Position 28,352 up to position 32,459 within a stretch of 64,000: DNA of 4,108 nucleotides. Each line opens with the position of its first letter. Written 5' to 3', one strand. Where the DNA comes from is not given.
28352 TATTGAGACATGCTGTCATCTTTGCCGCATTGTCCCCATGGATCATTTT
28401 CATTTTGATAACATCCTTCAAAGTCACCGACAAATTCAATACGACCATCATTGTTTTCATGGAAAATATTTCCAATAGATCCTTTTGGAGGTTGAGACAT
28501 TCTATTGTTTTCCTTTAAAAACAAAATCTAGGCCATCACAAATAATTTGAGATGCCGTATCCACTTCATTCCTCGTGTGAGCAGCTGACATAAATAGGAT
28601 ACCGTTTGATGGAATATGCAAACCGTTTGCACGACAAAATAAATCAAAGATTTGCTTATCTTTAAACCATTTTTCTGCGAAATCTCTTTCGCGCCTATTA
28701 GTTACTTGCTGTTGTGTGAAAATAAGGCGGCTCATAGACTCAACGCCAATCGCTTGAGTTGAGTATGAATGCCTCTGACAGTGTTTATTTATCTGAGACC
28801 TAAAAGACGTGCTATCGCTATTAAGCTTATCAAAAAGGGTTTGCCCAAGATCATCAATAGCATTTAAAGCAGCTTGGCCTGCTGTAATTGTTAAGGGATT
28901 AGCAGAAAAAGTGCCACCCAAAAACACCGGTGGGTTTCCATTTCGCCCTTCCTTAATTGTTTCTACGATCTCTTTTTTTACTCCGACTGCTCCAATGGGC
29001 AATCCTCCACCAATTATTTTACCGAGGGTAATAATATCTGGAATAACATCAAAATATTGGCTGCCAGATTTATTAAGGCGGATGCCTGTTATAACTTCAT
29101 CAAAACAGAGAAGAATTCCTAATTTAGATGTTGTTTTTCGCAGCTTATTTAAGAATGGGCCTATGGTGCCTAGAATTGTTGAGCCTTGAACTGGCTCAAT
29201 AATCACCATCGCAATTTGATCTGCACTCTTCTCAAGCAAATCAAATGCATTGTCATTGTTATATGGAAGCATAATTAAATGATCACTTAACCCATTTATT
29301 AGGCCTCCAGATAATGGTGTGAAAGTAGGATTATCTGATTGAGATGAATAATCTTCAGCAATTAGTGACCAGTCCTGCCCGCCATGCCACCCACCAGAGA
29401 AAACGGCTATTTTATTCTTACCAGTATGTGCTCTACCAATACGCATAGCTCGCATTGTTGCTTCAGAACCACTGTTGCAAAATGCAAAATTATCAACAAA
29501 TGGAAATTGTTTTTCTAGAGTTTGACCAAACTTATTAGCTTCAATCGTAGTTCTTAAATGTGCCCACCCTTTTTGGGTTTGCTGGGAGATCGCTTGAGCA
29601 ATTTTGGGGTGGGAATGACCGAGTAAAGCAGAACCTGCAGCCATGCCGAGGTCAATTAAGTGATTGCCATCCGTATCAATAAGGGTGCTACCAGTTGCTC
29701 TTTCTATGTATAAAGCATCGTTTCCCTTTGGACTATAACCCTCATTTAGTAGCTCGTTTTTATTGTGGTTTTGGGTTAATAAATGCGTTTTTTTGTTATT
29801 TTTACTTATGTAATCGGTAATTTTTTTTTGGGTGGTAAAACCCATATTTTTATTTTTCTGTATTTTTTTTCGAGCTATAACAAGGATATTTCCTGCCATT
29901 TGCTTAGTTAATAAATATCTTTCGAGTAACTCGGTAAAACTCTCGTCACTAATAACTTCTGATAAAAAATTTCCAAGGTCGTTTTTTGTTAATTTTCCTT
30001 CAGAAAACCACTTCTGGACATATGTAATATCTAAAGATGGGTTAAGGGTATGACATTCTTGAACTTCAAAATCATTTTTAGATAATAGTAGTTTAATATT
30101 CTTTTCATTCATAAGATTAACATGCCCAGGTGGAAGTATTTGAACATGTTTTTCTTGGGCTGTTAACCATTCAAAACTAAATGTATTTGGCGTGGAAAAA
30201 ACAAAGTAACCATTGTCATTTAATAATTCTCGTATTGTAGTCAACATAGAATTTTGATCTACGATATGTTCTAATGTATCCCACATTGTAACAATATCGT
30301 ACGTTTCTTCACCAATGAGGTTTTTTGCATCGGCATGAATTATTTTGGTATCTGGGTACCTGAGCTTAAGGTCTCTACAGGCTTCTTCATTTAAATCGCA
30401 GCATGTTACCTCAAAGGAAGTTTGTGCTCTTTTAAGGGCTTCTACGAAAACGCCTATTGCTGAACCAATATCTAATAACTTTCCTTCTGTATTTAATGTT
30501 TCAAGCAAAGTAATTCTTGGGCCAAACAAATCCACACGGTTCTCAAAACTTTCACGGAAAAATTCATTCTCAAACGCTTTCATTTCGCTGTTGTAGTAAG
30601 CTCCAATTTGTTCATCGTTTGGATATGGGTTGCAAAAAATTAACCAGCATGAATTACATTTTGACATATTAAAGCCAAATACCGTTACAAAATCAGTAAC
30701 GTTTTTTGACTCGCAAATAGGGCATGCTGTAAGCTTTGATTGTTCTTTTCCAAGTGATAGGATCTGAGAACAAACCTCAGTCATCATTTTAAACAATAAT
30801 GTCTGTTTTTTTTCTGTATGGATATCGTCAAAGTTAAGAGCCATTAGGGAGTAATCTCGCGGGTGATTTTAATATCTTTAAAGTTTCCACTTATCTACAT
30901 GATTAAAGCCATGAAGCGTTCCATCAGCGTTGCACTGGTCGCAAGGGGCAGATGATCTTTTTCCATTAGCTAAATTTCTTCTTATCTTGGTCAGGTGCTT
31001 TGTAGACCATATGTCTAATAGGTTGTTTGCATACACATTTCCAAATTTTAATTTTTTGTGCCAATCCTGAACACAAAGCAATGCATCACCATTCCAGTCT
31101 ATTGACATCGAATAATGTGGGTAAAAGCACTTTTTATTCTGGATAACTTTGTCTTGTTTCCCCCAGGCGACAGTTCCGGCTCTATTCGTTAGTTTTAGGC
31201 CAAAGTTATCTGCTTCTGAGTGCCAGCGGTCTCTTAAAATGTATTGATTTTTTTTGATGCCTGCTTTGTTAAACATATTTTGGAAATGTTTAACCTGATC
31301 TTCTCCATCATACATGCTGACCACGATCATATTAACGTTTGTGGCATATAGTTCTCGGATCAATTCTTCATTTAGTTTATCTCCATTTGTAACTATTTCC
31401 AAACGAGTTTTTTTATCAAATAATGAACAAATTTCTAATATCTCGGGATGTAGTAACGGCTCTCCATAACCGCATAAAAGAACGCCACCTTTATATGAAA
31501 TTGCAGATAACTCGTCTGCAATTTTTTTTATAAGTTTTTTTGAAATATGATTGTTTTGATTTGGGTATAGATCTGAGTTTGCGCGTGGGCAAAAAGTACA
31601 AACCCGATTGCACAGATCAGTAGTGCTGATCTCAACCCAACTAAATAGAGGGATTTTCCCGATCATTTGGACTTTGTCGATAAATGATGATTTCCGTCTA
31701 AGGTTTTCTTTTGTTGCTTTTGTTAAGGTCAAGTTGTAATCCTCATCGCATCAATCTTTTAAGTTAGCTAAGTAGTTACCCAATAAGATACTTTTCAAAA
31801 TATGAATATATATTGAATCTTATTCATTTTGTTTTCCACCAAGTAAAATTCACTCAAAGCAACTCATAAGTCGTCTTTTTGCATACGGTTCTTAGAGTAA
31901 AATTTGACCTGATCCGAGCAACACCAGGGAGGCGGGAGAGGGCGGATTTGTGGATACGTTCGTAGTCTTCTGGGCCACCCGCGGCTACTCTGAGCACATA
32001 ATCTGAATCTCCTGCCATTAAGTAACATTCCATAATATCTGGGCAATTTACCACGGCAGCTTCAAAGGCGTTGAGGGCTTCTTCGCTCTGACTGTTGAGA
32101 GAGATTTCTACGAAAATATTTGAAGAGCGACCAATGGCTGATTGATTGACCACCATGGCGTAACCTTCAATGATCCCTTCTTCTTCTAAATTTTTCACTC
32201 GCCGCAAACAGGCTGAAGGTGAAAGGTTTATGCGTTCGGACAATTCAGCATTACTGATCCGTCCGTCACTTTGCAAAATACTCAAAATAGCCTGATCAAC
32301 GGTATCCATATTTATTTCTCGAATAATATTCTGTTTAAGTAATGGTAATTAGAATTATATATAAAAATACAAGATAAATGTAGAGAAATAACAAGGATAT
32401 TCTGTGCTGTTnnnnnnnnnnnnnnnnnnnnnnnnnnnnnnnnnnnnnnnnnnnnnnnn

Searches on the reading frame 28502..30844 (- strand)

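Call 34: search_protein_families(library=pfam, proteins=[window:28502-30844:-], max_evalue=0.00001)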
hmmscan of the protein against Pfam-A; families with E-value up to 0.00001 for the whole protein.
window:28502-30844:- (780 aa): 6 families
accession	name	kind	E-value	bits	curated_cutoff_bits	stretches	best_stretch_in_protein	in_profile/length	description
PF00202.27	Aminotran_3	-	7.2e-54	183.5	30.5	1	374-695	5-336/403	Aminotransferase class-III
PF13489.12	Methyltransf_23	-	1.3e-21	77.5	27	1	112-262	15-162/164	Methyltransferase domain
PF08242.18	Methyltransf_12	-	6.8e-12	46.4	30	1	124-214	1-98/98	Methyltransferase domain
PF08241.18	Methyltransf_11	-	6.3e-11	43.2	21.2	1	124-216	1-95/95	Methyltransferase domain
PF13649.12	Methyltransf_25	-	8e-10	39.7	27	1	124-212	2-97/97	Methyltransferase domain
PF13847.12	Methyltransf_31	-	9.8e-08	32.2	27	1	120-229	4-114/145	Methyltransferase domain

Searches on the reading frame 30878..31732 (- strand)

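Call 65: search_protein_families(library=pfam, proteins=[window:30878-31732:-], max_evalue=0.0001)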
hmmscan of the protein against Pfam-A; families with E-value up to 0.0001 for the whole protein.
window:30878-31732:- (284 aa): 2 families
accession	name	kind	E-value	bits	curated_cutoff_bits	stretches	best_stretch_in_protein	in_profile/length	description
PF13186.11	SPASM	-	2.1e-14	54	21.5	1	202-268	1-67/67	Iron-sulfur cluster-binding domain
PF04055.27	Radical_SAM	-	1.9e-13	51.3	29.5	1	35-150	1-116/166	Radical SAM superfamily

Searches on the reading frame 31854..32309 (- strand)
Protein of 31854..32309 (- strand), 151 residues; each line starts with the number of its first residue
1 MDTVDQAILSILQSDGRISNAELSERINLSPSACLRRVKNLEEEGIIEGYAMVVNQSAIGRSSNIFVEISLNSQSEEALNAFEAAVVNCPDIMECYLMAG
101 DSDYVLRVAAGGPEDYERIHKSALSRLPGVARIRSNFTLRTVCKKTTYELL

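Call 65: search_protein_families(library=pfam, proteins=[window:31854-32309:-], max_evalue=0.0001)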
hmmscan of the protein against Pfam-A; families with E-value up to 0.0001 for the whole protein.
window:31854-32309:- (151 aa): 5 families
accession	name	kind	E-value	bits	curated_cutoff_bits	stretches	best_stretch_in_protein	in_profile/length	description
PF13412.12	HTH_24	-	6.6e-21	74.1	21.9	1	1-48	1-48/48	Winged helix-turn-helix DNA-binding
PF01037.27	AsnC_trans_reg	-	3.5e-19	68.9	25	1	67-141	1-73/73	Lrp/AsnC ligand binding domain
PF13404.12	HTH_AsnC-type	-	1.7e-17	63.4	27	1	1-42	1-42/42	AsnC-type helix-turn-helix domain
PF01047.28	MarR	-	1.7e-06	28.2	24.6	1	8-48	8-48/59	MarR family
PF08279.18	HTH_11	-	1.6e-05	25.1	25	1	6-47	3-46/55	HTH domain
